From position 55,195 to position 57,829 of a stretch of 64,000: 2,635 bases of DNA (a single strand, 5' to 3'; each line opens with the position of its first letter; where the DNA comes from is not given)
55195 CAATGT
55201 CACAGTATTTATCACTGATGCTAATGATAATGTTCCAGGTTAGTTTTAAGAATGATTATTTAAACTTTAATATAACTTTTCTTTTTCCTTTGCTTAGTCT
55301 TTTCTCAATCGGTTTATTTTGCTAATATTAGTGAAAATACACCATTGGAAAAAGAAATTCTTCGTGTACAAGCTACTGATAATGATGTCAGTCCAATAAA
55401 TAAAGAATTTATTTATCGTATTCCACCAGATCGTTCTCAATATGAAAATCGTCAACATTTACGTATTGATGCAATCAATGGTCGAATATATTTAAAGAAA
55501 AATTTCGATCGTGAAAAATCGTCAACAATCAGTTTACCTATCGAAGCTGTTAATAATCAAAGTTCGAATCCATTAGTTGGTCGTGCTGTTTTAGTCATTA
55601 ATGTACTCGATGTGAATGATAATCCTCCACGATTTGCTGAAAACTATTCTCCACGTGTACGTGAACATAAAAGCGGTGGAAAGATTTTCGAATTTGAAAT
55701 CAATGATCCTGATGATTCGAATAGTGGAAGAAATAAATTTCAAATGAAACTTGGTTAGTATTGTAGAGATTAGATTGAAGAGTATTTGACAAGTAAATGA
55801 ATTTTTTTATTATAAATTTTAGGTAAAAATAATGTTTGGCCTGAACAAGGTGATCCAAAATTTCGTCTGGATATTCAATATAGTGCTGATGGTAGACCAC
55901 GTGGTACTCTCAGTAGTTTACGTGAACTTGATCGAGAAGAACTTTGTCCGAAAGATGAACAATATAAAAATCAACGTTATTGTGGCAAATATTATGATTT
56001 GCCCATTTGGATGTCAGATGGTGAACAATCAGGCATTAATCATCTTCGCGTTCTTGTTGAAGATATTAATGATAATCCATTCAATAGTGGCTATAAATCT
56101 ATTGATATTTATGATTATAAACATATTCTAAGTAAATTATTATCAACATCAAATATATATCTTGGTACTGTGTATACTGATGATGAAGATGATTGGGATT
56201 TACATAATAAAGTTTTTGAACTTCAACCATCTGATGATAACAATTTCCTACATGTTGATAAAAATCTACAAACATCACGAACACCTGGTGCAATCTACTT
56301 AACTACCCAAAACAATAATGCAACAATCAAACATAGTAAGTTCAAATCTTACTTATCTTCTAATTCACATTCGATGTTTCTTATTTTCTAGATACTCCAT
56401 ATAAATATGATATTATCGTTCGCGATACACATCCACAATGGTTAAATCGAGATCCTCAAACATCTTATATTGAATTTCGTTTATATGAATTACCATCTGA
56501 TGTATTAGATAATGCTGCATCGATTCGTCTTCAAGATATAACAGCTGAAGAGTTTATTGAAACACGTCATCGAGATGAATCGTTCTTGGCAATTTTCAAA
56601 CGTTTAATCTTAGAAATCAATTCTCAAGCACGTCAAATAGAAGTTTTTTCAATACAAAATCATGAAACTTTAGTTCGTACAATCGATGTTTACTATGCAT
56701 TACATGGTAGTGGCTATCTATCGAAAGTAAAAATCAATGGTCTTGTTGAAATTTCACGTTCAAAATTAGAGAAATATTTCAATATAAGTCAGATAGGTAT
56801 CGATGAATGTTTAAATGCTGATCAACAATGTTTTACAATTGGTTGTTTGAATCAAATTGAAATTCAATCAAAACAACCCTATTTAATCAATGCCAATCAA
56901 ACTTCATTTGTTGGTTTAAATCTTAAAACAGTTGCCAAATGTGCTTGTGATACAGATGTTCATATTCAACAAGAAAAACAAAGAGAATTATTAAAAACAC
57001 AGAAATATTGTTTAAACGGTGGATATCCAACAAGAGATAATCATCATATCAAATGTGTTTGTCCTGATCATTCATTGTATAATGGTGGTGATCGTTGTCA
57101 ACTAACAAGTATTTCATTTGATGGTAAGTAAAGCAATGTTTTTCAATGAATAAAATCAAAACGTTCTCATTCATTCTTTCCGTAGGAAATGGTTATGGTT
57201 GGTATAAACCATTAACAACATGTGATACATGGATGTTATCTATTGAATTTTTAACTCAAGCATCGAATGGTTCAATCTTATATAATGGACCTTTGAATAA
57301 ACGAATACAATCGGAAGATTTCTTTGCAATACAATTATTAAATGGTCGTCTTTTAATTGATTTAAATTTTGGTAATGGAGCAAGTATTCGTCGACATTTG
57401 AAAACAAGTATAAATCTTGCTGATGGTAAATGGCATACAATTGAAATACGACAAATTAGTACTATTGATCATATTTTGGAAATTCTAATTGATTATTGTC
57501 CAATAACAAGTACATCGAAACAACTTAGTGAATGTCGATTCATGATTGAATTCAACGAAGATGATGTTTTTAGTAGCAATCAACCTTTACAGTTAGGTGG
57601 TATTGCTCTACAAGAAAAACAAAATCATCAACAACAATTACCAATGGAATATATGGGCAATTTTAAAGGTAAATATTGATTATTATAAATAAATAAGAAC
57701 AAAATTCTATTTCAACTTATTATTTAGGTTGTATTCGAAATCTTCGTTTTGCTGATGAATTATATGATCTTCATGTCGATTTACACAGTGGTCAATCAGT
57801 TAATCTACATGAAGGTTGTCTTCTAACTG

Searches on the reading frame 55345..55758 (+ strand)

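Call 78: search_protein_families(library=pfam, proteins=[window:55345-55758:+], max_evalue=0.001)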
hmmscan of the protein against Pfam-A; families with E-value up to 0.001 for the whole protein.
window:55345-55758:+ (137 aa): 1 family
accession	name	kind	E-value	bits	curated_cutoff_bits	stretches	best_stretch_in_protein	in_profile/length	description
PF00028.23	Cadherin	-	2.8e-15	56.9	28.8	1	3-88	13-93/93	Cadherin domain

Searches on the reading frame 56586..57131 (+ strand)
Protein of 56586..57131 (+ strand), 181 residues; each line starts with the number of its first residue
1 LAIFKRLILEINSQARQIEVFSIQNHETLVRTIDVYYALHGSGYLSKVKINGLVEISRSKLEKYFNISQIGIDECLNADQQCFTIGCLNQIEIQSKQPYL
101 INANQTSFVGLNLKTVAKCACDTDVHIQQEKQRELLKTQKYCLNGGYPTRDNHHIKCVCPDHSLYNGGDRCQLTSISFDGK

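Call 78: search_protein_families(library=pfam, proteins=[window:56586-57131:+], max_evalue=0.001)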
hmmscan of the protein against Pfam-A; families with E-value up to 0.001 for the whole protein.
window:56586-57131:+ (181 aa): 1 family
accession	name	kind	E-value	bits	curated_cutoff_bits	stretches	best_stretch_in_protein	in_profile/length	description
PF24811.1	Ig_Shg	-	7.1e-19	68.6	27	1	1-112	36-150/153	DE-cadherin, Ig-like domain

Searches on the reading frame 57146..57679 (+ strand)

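Call 78: search_protein_families(library=pfam, proteins=[window:57146-57679:+], max_evalue=0.001)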
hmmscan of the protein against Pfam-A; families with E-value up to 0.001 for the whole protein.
window:57146-57679:+ (177 aa): 2 families
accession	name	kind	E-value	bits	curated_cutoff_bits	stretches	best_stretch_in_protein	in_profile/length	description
PF02210.31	Laminin_G_2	-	1.9e-15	57.9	22.9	1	35-166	1-111/126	Laminin G domain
PF00054.30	Laminin_G_1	-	9.7e-13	48.9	24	1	35-105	1-64/131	Laminin G domain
